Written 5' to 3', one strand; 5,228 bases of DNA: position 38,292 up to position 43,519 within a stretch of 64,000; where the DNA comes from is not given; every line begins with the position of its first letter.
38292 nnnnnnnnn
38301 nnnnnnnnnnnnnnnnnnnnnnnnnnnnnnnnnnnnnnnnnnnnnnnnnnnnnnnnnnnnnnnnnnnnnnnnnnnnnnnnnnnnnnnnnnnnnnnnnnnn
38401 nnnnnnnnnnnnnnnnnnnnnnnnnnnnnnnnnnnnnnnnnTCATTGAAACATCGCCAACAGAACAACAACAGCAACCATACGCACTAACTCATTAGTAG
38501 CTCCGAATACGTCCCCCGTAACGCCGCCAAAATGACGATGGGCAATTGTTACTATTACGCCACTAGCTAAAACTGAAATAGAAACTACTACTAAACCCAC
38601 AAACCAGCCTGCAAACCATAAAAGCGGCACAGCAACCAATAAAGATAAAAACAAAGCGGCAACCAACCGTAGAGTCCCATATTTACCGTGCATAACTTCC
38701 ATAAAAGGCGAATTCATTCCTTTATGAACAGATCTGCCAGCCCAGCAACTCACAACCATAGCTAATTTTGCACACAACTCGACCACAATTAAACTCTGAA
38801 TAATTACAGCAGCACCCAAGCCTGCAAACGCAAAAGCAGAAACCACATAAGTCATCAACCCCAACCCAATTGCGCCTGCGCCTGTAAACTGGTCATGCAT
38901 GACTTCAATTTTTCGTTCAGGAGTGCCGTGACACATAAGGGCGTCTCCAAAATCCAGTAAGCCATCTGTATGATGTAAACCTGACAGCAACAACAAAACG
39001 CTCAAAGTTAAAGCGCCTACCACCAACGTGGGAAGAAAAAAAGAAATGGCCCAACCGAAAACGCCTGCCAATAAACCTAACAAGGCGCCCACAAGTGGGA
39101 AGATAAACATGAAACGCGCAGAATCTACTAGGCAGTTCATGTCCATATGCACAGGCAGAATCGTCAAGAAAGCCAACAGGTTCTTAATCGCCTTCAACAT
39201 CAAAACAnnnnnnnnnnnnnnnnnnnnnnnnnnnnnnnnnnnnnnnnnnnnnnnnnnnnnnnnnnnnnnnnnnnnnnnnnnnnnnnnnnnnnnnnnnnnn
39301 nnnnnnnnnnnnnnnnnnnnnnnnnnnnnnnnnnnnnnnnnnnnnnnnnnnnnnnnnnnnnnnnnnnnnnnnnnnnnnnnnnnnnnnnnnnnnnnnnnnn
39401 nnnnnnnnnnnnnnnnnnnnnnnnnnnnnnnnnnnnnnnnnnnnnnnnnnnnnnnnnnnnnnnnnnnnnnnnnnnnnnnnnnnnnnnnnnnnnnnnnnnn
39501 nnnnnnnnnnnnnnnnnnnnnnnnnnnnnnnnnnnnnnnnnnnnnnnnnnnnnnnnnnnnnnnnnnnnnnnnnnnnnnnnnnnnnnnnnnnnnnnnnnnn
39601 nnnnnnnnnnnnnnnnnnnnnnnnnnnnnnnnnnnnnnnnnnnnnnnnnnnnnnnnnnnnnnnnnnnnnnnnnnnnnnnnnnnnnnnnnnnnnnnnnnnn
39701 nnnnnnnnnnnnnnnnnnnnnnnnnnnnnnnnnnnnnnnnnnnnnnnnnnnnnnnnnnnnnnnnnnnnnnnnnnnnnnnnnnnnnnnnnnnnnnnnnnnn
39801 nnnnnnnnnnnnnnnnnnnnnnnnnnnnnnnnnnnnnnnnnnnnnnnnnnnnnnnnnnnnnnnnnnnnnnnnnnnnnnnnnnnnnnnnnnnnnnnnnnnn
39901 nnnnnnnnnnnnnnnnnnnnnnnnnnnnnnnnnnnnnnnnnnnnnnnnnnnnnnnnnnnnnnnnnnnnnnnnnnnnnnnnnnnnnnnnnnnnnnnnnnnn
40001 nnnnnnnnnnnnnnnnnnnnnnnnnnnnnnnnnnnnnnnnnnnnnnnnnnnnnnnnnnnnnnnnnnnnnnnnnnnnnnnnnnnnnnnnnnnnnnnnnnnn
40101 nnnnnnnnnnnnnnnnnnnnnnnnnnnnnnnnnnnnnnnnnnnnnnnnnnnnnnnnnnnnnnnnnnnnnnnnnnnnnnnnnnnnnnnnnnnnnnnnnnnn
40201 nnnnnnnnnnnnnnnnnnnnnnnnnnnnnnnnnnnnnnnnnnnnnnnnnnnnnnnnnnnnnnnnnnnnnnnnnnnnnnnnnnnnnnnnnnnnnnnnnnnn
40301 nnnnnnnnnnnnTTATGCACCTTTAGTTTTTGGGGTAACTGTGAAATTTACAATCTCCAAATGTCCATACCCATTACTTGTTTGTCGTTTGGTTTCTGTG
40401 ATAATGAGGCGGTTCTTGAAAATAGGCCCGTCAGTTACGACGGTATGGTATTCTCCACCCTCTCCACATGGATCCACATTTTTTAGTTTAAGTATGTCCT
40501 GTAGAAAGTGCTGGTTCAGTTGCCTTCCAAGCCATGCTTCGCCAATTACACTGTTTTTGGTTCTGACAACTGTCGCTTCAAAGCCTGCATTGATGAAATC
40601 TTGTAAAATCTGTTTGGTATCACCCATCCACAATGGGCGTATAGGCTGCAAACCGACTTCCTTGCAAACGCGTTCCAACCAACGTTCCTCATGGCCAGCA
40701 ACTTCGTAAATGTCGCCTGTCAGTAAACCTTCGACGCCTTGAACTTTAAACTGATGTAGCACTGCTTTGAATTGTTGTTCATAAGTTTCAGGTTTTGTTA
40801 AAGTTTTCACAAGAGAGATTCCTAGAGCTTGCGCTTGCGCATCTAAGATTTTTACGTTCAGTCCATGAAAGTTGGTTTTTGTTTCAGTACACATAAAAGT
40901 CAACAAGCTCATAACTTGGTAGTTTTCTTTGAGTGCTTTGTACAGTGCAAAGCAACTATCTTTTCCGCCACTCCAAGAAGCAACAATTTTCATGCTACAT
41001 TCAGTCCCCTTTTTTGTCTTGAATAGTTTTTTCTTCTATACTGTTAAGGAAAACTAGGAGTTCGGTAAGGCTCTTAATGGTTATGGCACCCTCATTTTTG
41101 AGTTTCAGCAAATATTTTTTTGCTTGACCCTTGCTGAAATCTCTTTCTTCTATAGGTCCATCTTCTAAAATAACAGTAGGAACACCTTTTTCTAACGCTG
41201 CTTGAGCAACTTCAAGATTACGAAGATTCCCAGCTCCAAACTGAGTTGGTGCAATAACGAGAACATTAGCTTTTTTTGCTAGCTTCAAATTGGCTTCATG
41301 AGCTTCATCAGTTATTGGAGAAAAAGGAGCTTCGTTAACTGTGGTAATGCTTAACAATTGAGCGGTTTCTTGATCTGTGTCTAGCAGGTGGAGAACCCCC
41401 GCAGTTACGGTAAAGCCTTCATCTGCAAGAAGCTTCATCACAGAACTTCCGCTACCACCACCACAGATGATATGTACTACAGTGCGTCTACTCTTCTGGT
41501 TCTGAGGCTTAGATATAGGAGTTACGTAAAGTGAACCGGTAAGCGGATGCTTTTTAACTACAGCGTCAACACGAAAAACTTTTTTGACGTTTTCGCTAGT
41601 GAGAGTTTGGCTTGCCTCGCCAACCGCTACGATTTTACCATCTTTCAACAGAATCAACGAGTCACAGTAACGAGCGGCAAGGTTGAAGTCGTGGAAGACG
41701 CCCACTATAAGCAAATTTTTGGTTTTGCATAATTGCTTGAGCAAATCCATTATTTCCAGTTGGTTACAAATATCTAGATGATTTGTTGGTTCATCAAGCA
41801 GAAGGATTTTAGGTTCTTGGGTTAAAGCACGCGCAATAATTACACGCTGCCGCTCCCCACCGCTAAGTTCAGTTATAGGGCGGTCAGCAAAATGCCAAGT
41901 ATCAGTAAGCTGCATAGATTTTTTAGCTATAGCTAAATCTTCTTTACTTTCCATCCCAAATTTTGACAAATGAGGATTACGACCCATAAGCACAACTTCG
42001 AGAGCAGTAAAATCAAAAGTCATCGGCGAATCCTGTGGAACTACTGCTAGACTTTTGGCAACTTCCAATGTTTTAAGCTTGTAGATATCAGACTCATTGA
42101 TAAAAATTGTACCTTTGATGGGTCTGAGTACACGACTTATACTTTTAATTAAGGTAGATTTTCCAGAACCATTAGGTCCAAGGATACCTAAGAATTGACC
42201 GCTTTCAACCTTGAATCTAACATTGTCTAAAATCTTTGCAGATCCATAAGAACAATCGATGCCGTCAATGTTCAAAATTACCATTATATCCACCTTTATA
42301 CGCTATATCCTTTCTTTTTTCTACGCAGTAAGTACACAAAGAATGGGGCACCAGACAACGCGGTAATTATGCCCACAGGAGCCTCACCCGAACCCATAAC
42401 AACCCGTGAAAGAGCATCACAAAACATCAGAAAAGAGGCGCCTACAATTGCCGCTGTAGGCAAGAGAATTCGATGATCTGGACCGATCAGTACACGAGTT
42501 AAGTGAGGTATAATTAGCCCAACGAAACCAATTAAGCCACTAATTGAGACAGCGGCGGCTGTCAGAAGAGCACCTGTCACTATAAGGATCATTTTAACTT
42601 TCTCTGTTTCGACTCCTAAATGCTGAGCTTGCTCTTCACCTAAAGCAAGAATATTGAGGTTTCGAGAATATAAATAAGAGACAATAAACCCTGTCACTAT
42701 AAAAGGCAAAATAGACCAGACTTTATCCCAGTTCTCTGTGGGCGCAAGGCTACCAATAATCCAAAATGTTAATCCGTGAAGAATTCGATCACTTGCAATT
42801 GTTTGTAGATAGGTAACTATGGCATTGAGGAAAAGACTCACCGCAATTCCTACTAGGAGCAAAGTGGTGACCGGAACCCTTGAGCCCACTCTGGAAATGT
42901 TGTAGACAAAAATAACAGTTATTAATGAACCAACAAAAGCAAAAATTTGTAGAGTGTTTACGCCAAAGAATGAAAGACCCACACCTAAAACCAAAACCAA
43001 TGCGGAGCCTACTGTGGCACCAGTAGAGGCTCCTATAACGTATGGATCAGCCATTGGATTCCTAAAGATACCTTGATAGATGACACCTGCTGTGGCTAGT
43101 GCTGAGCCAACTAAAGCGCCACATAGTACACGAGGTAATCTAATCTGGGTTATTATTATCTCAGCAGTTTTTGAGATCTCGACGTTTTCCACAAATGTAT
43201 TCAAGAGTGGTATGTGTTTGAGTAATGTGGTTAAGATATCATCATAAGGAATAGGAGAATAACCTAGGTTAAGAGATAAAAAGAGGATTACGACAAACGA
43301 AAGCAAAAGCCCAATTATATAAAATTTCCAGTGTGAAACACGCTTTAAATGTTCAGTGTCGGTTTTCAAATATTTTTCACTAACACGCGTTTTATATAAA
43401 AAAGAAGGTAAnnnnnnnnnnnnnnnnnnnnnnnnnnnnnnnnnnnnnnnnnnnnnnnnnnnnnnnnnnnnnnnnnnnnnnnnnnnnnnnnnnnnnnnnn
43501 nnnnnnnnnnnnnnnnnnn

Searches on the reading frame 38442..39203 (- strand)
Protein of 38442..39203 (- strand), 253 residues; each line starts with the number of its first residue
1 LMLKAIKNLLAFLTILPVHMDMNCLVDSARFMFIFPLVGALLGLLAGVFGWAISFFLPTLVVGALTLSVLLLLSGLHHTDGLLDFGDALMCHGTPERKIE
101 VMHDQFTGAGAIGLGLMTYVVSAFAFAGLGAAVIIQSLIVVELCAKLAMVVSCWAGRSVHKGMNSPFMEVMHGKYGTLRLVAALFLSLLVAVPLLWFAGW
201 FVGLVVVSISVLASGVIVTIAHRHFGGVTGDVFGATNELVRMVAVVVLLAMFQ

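Call 3: search_protein_families(library=pfam, proteins=[window:38442-39203:-])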
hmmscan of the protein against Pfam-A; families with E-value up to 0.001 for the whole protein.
window:38442-39203:- (253 aa): 1 family
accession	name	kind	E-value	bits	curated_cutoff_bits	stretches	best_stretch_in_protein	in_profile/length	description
PF02654.20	CobS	-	4.4e-40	138.5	23.2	1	10-245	2-206/207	Cobalamin-5-phosphate synthase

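Call 4: search_protein_families(library=ncbifam, proteins=[window:38442-39203:-])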
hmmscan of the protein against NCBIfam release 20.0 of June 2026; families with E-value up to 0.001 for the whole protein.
window:38442-39203:- (253 aa): 6 families
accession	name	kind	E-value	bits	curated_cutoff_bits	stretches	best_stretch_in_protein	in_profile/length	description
TIGR00317.1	cobS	equivalog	8.5e-42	143.6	110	1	2-247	1-240/241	adenosylcobinamide-GDP ribazoletransferase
NF001279.0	PRK00235.2-1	equivalog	2.7e-28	99.2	282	1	2-249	1-245/248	adenosylcobinamide-GDP ribazoletransferase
NF001278.0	PRK00235.1-5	equivalog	3e-19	69.6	252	1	6-250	5-243/246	adenosylcobinamide-GDP ribazoletransferase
NF001277.0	PRK00235.1-3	equivalog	8.1e-19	68.2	273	1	11-252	13-253/255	adenosylcobinamide-GDP ribazoletransferase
NF001276.0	PRK00235.1-2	equivalog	1.6e-15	57.3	322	1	10-248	14-256/260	adenosylcobinamide-GDP ribazoletransferase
NF001282.0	PRK00235.2-4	equivalog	1.5e-14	54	342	1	6-248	25-278/286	adenosylcobinamide-GDP ribazoletransferase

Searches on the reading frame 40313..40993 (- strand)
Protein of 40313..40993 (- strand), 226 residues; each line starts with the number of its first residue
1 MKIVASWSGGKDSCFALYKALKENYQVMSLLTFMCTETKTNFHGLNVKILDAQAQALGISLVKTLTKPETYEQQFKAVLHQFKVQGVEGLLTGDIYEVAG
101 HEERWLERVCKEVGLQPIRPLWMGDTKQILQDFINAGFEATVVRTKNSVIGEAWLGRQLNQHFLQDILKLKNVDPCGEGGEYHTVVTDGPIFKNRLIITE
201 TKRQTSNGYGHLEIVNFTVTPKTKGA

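Call 38: search_protein_families(library=ncbifam, proteins=[window:40313-40993:-], max_evalue=0.00001)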
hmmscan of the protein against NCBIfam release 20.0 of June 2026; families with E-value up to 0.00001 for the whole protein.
window:40313-40993:- (226 aa): 3 families
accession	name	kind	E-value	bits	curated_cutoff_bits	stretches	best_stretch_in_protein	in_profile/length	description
TIGR03679.1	Dph6_archaeal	equivalog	2.9e-45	154.2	197.3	1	7-215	4-216/218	diphthine--ammonia ligase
NF052346.1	PAB0415_fam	hypoth_equivalog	2.8e-27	95.8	250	1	4-209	1-200/205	PAB0415 family putative ATP pyrophosphatase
NF052347.1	TTX_0299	hypoth_equivalog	3.8e-22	78.9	250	1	4-209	1-195/200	TTX_0299 family putative ATP pyrophosphatase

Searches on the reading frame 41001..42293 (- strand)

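Call 73: search_protein_families(library=pfam, proteins=[window:41001-42293:-], max_evalue=0.0001)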
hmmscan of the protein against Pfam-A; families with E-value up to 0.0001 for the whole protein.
window:41001-42293:- (430 aa): 4 families
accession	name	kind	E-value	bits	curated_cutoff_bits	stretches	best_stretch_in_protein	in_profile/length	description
PF00005.33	ABC_tran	-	2.3e-35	122.6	25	1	22-171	1-137/137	ABC transporter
PF13304.12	AAA_21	-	2.6e-08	34.7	27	0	35-57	2-24/304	AAA domain, putative AbiEii toxin, Type IV TA system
PF02463.25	SMC_N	-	3.1e-07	30.5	40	1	32-202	24-200/220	RecF/RecN/SMC N terminal domain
PF13555.12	AAA_29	-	5e-06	26.6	27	1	25-67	15-56/61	P-loop containing region of AAA domain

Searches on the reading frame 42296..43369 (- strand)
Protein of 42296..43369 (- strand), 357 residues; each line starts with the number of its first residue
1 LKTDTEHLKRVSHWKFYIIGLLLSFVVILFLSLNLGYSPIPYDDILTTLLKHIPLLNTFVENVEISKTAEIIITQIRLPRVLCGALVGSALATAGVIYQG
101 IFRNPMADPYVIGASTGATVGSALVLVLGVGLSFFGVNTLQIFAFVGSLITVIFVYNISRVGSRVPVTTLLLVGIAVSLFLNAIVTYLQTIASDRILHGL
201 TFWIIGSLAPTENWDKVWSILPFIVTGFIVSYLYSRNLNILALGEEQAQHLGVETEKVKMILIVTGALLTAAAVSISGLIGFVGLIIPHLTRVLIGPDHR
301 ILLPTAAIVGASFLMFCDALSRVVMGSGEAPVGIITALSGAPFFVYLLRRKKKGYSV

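Call 73: search_protein_families(library=pfam, proteins=[window:42296-43369:-], max_evalue=0.0001)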
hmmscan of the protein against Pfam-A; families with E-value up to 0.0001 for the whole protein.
window:42296-43369:- (357 aa): 1 family
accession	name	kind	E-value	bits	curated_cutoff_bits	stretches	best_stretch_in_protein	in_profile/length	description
PF01032.23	FecCD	-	9.9e-93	311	26.5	1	26-350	3-311/311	FecCD transport family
